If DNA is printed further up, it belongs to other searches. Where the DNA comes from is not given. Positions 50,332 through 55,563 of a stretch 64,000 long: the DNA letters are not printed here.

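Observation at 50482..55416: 1644-aa fusion of a eukaryotic-type Ser/Thr kinase, STAND/AAA ATPase, TPR array, GAF domain and a complete sigma-54 activator module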

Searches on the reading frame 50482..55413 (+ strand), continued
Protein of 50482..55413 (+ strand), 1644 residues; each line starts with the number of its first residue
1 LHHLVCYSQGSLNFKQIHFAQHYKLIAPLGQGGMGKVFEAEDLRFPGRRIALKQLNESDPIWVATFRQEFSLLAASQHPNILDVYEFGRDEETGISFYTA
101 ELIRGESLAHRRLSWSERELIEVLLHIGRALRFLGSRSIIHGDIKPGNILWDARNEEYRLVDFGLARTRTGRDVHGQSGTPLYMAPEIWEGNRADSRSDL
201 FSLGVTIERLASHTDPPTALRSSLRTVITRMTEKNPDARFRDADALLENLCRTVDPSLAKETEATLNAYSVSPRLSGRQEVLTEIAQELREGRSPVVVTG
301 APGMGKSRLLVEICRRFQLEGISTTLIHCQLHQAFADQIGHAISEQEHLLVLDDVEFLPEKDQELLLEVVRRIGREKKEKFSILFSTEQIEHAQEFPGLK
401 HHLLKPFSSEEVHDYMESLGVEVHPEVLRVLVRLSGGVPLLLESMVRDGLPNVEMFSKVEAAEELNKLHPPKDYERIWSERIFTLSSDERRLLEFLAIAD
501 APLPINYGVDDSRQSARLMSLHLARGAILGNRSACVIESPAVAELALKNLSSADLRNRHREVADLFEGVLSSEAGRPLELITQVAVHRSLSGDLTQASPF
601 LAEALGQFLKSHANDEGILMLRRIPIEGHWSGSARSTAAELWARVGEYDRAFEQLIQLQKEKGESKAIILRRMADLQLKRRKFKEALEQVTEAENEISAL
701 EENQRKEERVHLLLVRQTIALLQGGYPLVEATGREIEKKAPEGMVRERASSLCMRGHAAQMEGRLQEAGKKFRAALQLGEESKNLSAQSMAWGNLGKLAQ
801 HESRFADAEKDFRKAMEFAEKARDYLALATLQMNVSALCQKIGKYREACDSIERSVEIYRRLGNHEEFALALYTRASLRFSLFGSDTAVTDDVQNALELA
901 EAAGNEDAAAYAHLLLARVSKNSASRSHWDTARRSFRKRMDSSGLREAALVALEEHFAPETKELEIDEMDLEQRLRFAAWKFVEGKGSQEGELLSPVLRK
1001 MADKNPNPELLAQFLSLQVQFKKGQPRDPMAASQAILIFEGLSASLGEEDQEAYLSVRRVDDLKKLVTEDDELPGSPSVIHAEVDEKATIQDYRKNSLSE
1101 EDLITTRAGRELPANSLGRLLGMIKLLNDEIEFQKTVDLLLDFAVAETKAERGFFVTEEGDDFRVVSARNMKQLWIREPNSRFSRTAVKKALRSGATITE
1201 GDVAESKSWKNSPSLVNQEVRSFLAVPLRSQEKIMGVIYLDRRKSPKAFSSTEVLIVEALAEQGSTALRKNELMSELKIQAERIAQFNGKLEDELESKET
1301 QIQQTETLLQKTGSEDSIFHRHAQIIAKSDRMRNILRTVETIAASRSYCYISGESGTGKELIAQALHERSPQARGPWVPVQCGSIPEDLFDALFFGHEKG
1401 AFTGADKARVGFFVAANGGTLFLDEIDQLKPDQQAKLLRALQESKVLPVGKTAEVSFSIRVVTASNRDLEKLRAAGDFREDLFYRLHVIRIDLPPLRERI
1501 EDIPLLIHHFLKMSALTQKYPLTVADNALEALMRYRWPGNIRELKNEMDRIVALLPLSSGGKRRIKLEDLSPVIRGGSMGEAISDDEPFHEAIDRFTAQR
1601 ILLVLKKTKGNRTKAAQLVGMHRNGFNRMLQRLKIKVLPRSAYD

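Call 36: find_encoding_contigs(protein=P0004, flank=8000, max_places=2)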
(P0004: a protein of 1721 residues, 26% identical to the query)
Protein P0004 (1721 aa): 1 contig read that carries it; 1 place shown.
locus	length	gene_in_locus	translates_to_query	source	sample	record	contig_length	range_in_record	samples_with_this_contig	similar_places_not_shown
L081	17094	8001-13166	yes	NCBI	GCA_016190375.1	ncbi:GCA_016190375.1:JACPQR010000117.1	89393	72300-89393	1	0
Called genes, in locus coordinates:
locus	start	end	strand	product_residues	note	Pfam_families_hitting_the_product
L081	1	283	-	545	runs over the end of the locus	PF01882:DUF58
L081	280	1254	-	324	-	PF00493:MCM (weak), PF20030:bpMoxR, PF00004:AAA (faint), PF07726:AAA_3, PF07728:AAA_5, PF17863:AAA_lid_2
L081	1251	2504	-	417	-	PF14258:DUF4350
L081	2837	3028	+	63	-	-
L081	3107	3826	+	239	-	-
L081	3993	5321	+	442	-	PF00027:cNMP_binding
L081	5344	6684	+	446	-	PF00069:Pkinase, PF07714:PK_Tyr_Ser-Thr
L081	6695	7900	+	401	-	PF00291:PALP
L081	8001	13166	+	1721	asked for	PF00069:Pkinase, PF07714:PK_Tyr_Ser-Thr, PF13191:AAA_16, PF13424:TPR_12, PF01590:GAF, PF13185:GAF_2, PF13492:GAF_3, PF00158:Sigma54_activat, +14 more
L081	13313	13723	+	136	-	-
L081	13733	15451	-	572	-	PF00515:TPR_1 (faint), PF07719:TPR_2 (faint), PF13176:TPR_7 (faint), PF14559:TPR_19 (weak), PF13432:TPR_16 (weak), PF23914:TPR_CcmH_CycH (weak), PF13432:TPR_16 (weak), PF14559:TPR_19 (weak), +11 more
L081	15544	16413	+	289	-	PF08308:PEGA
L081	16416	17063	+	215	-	-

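Call 37: find_encoding_contigs(protein=P0005, flank=8000, max_places=2)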
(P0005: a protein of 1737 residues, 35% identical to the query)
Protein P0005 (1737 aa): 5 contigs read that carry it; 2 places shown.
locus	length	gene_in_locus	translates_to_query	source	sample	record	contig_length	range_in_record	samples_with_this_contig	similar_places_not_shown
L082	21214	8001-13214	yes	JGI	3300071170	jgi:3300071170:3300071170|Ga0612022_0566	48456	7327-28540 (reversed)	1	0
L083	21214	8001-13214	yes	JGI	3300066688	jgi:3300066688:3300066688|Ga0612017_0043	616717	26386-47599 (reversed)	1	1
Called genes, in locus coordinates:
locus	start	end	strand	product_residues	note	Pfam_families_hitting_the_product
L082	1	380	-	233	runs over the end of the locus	PF04392:ABC_sub_bind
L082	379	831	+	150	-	-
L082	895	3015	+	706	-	-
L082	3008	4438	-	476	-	PF03023:MurJ, PF01554:MatE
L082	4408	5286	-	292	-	-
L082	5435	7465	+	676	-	-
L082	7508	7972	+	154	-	PF07719:TPR_2 (faint)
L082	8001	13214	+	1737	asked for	PF00069:Pkinase, PF07714:PK_Tyr_Ser-Thr, PF13191:AAA_16, PF17874:TPR_MalT, PF13424:TPR_12, PF01590:GAF, PF13185:GAF_2, PF13492:GAF_3, +18 more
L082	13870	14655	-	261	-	PF06293:Kdo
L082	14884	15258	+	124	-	PF00216:Bac_DNA_binding, PF18291:HU-HIG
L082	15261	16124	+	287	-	PF01875:Memo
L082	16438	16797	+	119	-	PF00072:Response_reg, PF03709:OKR_DC_1_N (weak)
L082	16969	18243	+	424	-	PF13646:HEAT_2, PF02985:HEAT (faint), PF03130:HEAT_PBS (weak)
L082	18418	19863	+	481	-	-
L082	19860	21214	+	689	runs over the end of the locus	PF00488:MutS_V, PF20297:MSSS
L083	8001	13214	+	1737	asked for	PF00069:Pkinase, PF07714:PK_Tyr_Ser-Thr, PF13191:AAA_16, PF17874:TPR_MalT, PF13424:TPR_12, PF01590:GAF, PF13185:GAF_2, PF13492:GAF_3, +18 more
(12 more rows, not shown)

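Call 38: find_encoding_contigs(protein=P0025, flank=8000, max_places=2)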
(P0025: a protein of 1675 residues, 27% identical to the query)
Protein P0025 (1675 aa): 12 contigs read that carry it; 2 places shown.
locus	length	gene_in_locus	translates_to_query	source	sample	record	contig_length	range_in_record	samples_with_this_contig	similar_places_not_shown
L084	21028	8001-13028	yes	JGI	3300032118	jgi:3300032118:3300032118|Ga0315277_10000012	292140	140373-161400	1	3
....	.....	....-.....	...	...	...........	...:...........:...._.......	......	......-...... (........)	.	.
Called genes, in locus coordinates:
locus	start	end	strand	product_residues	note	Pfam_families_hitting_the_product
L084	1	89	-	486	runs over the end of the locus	PF06253:MTTB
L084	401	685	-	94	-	PF18903:DUF5659 (weak)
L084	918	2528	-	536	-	PF00158:Sigma54_activat, PF14532:Sigma54_activ_2, PF07728:AAA_5, PF25601:AAA_lid_14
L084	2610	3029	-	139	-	-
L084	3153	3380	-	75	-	-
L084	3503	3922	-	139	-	PF11399:DUF3192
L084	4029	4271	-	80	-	-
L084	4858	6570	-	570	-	-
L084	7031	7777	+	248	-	PF01522:Polysacc_deac_1 (weak)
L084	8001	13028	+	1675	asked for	PF00069:Pkinase, PF07714:PK_Tyr_Ser-Thr, PF13191:AAA_16, PF13424:TPR_12, PF13424:TPR_12, PF17874:TPR_MalT, PF13424:TPR_12, PF17874:TPR_MalT, +26 more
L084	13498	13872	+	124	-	PF13620:CarboxypepD_reg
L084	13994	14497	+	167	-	PF01797:Y1_Tnp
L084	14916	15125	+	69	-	-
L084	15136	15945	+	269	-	PF00158:Sigma54_activat (weak), PF14532:Sigma54_activ_2, PF25601:AAA_lid_14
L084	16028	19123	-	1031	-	PF00873:ACR_tran, PF03176:MMPL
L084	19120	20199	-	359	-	PF25917:BSH_RND, PF25973:BSH_CzcB, PF25975:CzcB_C (faint), PF25944:Beta-barrel_RND (weak), PF25954:Beta-barrel_RND_2, PF25967:RND-MFP_C, PF25989:YknX_C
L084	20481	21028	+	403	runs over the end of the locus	PF17785:PUA_3, PF10672:Methyltrans_SAM, PF02475:TRM5-TYW2_MTfase (weak), PF03602:Cons_hypoth95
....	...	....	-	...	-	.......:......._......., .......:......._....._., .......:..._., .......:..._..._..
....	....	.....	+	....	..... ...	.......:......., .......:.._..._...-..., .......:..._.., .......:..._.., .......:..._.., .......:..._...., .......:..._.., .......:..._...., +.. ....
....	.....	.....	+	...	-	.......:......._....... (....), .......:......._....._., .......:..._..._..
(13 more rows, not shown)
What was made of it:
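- Distant homologues have unrelated neighbours (calls 36-38).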
